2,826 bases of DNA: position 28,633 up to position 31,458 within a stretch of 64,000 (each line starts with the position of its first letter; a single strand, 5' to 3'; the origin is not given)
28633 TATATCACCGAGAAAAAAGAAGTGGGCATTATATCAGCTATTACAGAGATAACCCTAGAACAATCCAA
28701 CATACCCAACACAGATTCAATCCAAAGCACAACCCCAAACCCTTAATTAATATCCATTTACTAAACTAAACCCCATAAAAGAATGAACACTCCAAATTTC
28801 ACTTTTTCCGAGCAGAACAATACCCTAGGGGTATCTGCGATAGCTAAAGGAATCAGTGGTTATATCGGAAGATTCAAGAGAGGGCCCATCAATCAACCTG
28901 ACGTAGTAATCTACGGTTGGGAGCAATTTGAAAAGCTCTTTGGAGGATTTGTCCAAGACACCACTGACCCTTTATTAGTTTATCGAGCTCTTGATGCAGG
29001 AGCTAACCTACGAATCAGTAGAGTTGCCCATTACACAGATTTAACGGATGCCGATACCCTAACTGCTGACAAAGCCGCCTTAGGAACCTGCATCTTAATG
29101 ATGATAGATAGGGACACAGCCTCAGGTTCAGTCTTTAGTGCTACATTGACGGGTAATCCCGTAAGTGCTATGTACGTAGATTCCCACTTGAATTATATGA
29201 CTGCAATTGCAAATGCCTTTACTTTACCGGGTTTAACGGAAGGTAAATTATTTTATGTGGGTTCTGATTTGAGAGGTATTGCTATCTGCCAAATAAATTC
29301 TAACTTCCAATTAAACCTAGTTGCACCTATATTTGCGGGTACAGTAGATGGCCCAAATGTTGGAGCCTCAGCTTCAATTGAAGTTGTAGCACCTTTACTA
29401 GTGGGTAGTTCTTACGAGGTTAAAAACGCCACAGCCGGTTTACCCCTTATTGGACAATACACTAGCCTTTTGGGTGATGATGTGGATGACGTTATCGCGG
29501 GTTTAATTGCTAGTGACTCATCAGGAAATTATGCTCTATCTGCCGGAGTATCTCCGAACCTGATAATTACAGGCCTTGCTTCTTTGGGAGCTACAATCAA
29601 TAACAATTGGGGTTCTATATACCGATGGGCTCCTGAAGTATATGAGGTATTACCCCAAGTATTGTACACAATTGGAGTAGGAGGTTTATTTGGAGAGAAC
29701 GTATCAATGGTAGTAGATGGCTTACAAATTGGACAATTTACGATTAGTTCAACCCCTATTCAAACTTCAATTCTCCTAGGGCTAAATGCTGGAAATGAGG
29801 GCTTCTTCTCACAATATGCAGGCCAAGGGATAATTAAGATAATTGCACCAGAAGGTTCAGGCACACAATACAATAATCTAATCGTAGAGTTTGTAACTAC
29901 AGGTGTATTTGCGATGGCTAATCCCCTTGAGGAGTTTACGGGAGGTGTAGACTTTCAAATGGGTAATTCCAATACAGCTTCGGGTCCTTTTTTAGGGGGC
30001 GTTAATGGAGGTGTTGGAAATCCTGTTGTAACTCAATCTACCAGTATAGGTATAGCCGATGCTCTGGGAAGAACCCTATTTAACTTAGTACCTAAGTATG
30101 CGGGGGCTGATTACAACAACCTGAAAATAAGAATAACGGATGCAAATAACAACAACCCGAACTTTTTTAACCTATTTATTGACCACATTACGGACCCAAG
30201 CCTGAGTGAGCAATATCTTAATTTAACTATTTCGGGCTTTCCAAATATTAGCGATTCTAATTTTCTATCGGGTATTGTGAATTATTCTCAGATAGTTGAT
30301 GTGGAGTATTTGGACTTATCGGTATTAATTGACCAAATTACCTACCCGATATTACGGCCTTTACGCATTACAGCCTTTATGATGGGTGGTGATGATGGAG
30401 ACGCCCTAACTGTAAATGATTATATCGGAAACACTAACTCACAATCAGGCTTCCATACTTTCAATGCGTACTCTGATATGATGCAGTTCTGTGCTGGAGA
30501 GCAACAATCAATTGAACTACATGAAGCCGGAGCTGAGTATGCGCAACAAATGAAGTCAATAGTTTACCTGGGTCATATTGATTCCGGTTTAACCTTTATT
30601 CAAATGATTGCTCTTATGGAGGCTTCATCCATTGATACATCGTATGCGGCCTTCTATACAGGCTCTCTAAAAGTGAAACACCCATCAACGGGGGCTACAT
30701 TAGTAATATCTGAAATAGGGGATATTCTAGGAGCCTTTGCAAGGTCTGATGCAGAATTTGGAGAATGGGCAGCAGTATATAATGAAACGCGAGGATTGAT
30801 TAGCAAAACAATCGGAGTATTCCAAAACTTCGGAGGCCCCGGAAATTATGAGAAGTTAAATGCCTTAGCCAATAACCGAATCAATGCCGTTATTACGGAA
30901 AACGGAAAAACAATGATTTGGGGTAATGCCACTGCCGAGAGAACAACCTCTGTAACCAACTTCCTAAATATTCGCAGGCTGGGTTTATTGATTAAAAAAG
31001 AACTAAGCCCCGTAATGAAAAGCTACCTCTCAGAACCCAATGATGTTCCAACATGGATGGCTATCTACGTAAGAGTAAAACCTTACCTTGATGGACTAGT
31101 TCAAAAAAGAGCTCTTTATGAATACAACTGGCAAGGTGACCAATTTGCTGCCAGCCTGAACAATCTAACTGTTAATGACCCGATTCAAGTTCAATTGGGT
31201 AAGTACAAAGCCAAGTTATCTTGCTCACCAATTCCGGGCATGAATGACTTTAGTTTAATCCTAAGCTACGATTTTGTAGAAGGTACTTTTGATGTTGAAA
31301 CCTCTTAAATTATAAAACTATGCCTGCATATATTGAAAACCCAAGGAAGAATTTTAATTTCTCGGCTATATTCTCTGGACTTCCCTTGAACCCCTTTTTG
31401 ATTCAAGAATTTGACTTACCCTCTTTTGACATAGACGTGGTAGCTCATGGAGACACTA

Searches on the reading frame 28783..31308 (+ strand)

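Call 10: search_protein_families(library=phrogs, proteins=[window:28783-31308:+])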
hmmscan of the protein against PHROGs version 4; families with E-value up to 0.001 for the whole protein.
window:28783-31308:+ (841 aa): 3 families
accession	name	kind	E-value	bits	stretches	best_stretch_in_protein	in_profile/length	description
phrog_23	-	tail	4.9e-33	115.6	1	8-827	29-460/496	tail sheath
phrog_15814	-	unknown function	3e-14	53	2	14-99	19-104/738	-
phrog_10581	-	tail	2.6e-09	36.9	1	691-782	778-870/915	tail sheath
